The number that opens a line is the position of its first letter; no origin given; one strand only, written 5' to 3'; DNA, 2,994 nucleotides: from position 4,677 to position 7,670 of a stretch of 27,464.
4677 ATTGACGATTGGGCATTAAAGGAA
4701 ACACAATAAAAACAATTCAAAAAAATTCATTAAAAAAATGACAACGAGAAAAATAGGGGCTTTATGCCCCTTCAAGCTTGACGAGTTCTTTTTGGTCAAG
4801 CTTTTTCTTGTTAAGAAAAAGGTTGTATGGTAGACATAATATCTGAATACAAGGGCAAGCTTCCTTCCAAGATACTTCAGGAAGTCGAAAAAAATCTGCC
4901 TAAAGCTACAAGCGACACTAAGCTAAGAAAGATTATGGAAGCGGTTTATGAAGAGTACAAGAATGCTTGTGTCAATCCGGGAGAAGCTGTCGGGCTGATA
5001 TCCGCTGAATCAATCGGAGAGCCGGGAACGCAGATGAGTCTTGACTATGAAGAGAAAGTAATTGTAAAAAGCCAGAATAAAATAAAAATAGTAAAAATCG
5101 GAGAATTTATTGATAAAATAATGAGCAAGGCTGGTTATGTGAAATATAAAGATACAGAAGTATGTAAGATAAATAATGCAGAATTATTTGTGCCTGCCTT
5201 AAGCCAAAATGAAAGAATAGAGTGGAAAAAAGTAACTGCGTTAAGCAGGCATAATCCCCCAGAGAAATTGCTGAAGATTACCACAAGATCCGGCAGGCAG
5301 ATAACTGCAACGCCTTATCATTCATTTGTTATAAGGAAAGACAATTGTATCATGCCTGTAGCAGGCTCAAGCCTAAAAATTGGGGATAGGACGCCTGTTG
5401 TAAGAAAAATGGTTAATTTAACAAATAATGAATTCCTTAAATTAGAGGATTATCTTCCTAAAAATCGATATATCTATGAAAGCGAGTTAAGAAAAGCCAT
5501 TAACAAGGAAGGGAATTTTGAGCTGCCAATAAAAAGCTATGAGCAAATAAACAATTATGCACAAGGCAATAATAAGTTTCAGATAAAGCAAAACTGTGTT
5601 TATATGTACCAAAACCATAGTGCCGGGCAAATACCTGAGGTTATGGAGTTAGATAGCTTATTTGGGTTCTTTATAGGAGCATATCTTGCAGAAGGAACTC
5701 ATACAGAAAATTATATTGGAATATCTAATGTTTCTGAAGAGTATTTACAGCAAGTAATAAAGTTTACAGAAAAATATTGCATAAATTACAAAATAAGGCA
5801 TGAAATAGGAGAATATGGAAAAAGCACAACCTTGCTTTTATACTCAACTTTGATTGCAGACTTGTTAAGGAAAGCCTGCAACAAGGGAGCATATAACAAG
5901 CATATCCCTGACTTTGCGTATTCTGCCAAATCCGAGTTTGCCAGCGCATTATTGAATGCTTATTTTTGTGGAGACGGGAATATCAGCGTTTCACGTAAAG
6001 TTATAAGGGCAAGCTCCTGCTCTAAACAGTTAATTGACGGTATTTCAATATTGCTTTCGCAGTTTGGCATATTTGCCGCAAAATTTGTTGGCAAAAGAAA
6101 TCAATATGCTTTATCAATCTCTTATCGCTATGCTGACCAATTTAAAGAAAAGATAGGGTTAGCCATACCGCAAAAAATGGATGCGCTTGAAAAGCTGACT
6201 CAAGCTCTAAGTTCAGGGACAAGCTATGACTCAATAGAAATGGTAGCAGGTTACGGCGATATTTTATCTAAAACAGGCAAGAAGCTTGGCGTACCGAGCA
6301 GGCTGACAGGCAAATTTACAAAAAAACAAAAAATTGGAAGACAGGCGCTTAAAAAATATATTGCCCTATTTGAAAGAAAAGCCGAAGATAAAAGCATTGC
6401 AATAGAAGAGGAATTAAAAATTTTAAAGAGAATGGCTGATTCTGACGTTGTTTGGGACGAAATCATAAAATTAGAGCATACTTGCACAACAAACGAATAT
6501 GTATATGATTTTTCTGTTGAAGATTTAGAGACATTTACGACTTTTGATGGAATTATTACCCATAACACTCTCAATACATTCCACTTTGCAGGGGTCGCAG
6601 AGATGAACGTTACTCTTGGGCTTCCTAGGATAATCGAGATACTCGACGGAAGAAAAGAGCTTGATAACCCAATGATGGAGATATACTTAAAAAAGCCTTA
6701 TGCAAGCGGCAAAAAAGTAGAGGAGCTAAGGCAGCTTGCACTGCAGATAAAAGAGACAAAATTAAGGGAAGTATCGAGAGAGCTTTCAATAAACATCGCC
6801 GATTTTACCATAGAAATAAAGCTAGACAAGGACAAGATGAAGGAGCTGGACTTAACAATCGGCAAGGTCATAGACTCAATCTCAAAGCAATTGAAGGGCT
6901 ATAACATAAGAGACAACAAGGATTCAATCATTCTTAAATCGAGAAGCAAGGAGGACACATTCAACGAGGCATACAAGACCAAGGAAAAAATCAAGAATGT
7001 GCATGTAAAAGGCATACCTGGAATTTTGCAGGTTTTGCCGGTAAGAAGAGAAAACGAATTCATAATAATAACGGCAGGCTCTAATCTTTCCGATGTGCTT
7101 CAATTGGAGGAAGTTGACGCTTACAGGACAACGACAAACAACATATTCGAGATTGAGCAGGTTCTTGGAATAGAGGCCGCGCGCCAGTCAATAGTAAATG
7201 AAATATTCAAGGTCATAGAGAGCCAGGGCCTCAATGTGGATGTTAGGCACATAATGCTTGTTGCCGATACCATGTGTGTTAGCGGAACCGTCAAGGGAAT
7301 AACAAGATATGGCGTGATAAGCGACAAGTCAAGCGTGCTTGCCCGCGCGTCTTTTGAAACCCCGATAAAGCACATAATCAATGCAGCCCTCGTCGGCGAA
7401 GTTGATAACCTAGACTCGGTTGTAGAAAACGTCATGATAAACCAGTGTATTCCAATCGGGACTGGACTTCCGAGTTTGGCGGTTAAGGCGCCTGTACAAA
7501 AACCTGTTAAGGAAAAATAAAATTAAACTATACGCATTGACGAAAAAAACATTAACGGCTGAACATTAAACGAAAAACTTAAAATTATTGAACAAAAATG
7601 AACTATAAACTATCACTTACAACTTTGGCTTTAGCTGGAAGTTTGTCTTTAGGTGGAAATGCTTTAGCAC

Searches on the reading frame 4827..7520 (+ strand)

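Call 10: search_protein_families(library=pfam, proteins=[window:4827-7520:+])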
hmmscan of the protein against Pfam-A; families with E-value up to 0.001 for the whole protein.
window:4827-7520:+ (897 aa): 3 families
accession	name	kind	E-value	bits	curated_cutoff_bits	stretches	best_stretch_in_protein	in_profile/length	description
PF04998.22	RNA_pol_Rpb1_5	-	2e-45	155.7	28.5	2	578-836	87-265/267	RNA polymerase Rpb1, domain 5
PF14890.11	Intein_splicing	-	6.7e-19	68.7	35.8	1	84-580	6-155/155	Intein splicing domain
PF14528.11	LAGLIDADG_3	-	2.9e-16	59.9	22.5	1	371-444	2-82/82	LAGLIDADG-like domain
